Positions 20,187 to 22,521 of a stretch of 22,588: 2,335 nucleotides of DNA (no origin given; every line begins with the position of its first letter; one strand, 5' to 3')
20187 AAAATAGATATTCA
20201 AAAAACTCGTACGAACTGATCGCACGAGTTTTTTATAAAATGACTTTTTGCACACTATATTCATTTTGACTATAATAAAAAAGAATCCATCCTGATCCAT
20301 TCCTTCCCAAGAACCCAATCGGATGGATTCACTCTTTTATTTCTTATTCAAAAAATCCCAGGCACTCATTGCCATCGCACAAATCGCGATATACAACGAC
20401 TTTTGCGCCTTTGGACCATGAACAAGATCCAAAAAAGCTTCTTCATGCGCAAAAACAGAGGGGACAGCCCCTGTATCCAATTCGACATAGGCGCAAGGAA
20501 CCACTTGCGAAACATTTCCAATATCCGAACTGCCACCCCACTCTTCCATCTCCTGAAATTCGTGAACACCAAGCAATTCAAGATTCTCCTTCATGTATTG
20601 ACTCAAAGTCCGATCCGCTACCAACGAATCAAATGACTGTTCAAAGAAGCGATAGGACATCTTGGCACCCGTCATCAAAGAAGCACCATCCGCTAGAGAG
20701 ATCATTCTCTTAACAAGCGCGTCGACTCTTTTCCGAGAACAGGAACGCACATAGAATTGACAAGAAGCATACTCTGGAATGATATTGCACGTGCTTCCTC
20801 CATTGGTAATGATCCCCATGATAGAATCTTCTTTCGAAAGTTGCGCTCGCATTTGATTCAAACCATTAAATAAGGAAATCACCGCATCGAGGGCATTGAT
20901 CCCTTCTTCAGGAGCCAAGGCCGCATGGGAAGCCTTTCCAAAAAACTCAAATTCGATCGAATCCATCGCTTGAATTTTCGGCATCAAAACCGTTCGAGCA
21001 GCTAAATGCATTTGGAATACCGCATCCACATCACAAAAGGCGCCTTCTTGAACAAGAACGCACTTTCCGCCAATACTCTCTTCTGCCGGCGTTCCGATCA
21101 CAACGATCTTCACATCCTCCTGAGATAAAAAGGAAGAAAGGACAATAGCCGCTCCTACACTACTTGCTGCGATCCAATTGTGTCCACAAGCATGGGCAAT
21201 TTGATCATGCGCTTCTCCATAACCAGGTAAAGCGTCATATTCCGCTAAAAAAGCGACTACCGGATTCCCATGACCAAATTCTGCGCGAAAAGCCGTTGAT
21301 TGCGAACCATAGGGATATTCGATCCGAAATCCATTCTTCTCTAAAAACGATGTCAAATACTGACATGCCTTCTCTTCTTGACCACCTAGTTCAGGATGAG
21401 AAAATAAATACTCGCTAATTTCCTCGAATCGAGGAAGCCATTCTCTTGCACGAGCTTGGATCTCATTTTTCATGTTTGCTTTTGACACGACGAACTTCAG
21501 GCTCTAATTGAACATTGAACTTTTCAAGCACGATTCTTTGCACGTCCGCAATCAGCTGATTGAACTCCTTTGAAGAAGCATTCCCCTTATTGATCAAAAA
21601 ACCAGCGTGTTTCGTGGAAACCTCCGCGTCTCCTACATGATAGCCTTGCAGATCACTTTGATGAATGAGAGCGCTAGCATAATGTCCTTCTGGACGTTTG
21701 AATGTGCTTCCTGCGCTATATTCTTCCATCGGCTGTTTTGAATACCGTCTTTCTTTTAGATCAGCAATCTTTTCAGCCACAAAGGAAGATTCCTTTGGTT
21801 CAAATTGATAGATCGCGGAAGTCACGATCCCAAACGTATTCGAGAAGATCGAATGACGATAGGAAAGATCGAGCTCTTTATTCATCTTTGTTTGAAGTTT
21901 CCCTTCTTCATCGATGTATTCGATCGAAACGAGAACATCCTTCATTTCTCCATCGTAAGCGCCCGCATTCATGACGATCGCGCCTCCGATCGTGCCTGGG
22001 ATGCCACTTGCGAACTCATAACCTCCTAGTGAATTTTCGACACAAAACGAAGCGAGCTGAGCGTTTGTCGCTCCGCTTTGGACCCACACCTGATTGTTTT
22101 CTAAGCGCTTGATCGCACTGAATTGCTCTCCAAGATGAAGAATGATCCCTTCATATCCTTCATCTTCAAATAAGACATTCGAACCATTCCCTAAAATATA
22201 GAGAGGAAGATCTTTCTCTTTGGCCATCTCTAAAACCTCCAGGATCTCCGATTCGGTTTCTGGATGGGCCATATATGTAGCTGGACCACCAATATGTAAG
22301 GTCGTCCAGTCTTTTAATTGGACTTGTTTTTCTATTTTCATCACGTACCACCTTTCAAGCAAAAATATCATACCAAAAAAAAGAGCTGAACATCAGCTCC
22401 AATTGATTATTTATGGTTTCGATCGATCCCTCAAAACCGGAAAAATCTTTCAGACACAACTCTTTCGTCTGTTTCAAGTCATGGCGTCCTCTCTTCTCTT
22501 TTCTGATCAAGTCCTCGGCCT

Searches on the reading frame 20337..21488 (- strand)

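Call 72: search_protein_families(library=pfam, proteins=[window:20337-21488:-], max_evalue=0.01)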
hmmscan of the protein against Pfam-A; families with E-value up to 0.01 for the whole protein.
window:20337-21488:- (383 aa): 2 families
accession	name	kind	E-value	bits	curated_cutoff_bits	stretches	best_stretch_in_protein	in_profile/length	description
PF01546.33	Peptidase_M20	-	9.1e-13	49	24.6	1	80-351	2-187/206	Peptidase family M20/M25/M40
PF07687.19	M20_dimer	-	2.4e-08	34.3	21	1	178-266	9-99/107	Peptidase dimerisation domain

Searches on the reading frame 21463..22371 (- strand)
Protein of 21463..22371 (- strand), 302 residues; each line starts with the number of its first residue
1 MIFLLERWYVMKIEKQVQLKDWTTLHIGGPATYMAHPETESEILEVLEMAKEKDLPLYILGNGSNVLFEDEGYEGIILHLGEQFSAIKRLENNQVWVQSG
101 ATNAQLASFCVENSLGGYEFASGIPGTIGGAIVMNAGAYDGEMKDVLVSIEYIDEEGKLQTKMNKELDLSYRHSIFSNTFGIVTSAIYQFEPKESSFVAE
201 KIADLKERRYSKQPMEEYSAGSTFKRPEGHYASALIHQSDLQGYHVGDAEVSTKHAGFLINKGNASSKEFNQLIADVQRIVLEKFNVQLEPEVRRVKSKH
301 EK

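Call 72: search_protein_families(library=pfam, proteins=[window:21463-22371:-], max_evalue=0.01)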
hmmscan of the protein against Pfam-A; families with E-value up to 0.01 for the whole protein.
window:21463-22371:- (302 aa): 3 families
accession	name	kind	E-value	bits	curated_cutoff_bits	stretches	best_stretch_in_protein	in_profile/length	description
PF02873.21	MurB_C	-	3.3e-32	111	27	1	198-296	2-99/99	UDP-N-acetylenolpyruvoylglucosamine reductase, C-terminal domain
PF01565.28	FAD_binding_4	-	5.9e-27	94.5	26.4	1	33-160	3-136/139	FAD binding domain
PF18211.6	Csm1_B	-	0.0051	17.1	26.4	0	4-48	19-63/94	Csm1 subunit domain B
